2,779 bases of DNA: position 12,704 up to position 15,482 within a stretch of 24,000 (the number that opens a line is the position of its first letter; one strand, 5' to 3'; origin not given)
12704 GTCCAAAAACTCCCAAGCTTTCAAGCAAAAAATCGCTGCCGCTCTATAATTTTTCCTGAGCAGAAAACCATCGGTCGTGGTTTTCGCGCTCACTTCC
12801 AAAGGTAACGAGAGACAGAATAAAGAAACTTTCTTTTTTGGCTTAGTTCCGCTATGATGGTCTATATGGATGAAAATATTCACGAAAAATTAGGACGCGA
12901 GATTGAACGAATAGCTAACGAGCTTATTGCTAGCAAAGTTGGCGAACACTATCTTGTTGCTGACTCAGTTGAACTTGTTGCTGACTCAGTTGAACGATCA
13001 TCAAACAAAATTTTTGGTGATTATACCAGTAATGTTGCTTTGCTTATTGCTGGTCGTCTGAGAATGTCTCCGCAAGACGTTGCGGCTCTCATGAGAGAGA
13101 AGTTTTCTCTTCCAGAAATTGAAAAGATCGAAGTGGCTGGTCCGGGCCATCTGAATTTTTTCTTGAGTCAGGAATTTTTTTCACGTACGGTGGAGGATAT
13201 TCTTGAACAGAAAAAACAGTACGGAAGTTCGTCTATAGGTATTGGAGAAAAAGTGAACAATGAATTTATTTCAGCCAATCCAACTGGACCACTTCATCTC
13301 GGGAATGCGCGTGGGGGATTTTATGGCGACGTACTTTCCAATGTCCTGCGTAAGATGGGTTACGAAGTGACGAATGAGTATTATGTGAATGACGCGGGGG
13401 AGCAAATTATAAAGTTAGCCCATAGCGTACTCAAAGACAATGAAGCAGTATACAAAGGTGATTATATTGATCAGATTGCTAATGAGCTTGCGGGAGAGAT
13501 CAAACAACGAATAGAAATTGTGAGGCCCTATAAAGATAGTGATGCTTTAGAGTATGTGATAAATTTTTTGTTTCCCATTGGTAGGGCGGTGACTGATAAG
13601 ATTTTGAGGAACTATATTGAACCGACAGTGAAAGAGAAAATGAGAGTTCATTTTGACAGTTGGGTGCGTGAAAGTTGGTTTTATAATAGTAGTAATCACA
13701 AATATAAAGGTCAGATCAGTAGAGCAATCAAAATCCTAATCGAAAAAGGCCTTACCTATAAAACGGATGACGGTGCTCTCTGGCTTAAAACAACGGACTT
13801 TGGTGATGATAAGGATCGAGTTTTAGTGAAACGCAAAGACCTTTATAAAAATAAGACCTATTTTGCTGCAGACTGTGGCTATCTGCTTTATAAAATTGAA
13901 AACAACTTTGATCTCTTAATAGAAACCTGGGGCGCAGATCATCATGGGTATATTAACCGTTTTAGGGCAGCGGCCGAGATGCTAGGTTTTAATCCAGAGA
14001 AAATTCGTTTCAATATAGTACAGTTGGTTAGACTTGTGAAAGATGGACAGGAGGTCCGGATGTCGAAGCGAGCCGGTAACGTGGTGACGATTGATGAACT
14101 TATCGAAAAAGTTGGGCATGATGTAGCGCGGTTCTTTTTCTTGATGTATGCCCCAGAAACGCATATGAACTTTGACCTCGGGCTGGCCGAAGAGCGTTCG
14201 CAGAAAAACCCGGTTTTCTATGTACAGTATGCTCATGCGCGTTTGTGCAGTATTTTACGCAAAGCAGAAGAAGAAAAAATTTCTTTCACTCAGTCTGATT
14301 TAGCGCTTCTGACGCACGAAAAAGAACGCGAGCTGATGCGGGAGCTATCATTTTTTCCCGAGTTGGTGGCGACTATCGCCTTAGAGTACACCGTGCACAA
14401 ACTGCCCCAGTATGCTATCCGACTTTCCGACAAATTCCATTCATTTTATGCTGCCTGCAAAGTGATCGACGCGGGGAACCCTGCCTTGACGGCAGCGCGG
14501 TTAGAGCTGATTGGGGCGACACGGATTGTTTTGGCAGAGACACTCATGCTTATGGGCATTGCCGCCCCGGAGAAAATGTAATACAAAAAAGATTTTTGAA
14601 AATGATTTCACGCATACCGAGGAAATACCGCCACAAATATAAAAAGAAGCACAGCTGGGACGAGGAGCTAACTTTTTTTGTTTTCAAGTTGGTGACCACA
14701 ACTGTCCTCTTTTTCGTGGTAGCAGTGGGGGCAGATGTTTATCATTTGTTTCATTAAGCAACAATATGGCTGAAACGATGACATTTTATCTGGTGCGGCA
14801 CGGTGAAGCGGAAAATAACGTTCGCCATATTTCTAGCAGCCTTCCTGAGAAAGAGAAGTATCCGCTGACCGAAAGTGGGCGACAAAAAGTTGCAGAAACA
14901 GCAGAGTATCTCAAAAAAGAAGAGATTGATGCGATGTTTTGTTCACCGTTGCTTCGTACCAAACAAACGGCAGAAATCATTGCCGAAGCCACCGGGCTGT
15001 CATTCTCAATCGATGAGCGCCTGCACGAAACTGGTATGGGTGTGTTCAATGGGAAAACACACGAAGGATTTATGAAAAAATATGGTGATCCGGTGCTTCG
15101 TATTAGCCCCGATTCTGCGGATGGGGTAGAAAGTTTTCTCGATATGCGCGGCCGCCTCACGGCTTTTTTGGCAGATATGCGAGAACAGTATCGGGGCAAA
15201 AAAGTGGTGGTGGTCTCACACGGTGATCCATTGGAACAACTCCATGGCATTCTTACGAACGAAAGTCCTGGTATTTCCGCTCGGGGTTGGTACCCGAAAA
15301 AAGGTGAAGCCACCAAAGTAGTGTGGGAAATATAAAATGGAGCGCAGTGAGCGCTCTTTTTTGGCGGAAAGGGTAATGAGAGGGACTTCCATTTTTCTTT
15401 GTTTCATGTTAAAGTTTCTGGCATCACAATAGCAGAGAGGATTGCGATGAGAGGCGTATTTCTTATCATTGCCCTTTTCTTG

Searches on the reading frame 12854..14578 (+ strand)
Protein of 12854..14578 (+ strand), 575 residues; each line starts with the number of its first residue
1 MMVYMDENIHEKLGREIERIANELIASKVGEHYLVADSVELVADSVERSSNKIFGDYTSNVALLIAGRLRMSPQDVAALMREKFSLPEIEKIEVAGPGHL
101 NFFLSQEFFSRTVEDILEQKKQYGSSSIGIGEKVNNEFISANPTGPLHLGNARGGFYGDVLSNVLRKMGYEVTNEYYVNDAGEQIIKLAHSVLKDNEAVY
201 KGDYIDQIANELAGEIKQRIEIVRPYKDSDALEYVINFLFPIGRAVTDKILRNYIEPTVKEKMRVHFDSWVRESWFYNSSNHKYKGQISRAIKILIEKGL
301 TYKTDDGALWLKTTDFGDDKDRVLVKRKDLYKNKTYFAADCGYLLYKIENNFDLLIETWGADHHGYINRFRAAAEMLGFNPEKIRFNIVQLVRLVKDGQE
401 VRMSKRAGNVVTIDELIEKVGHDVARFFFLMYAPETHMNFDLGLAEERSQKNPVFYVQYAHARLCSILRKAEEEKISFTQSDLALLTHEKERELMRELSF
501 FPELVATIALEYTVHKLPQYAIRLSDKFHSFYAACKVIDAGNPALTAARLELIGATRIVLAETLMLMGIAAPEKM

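Call 13: search_protein_families(library=pfam, proteins=[window:12854-14578:+])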
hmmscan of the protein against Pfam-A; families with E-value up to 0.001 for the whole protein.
window:12854-14578:+ (575 aa): 7 families
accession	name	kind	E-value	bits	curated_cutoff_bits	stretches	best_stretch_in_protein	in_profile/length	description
PF05746.21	DALR_1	-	2.6e-36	124.7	22.3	1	457-575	1-117/117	DALR anticodon binding domain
PF03485.21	Arg_tRNA_synt_N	-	1.2e-17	64.7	21.5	1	33-104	15-85/85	Arginyl tRNA synthetase N terminal domain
PF00750.26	tRNA-synt_1d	-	5.2e-17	62.3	23.3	1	113-418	2-296/349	tRNA synthetases class I (R), catalytic domain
PF01406.26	tRNA-synt_1e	-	1.1e-09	38.5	27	1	147-316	23-136/301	tRNA synthetases class I (C) catalytic domain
PF01921.24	tRNA-synt_1f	-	2.1e-07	30.7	27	1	353-443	234-323/360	tRNA synthetases class I (K)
PF00133.28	tRNA-synt_1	-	3.3e-05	23.3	22.7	1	386-435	359-407/414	tRNA synthetases class I (I, L, M and V)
PF09334.17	tRNA-synt_1g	-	9.3e-05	21.8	20.1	0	400-437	325-362/391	tRNA synthetases class I (M)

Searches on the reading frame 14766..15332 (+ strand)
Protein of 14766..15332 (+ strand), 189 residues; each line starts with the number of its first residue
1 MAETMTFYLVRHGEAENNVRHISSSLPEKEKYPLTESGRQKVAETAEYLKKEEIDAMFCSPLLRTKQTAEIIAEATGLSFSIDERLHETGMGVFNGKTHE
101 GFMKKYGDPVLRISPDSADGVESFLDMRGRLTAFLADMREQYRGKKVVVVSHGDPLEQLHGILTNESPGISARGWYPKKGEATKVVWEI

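Call 13: search_protein_families(library=pfam, proteins=[window:14766-15332:+])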
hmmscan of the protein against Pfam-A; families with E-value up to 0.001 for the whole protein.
window:14766-15332:+ (189 aa): 1 family
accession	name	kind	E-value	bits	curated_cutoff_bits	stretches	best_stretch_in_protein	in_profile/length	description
PF00300.27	His_Phos_1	-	1.8e-38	132.6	21.7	1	7-166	1-161/194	Histidine phosphatase superfamily (branch 1)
